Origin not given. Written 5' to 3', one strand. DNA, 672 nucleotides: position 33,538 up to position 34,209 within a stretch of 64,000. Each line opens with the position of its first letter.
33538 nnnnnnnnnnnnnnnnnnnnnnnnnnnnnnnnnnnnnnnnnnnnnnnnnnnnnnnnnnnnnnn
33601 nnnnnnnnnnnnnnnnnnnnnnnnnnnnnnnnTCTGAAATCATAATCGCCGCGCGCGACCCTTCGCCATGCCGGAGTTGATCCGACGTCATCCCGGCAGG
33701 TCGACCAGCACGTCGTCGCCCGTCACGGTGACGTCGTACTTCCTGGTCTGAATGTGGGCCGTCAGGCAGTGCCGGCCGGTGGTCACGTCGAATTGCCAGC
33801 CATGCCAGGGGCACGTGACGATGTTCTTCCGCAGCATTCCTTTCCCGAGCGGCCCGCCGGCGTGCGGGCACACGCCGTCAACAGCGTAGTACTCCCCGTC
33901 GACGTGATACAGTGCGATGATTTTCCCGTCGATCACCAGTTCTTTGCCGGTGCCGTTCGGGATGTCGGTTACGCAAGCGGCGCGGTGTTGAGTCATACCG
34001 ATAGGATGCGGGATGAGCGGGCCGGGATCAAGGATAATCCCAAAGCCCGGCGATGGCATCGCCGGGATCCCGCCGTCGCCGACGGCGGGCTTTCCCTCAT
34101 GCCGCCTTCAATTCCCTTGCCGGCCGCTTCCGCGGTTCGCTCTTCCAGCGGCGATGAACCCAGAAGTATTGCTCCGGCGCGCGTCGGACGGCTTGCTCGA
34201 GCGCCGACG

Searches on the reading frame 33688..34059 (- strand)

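Call 30: search_protein_families(library=pfam, proteins=[window:33688-34059:-], max_evalue=0.01)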
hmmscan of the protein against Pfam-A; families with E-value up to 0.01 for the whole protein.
window:33688-34059:- (123 aa): 3 families
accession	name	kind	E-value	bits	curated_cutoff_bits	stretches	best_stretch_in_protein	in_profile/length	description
PF00355.32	Rieske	-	2.8e-17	62.9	20.3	1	28-96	6-74/88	Rieske [2Fe-2S] domain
PF13806.12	Rieske_2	-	6.2e-11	42.6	27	1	30-119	8-103/104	Rieske-like [2Fe-2S] domain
PF22543.2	Rieske_4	-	3.6e-08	34.2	28.4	1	42-106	18-85/119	Soluble Rieske-type ferredoxin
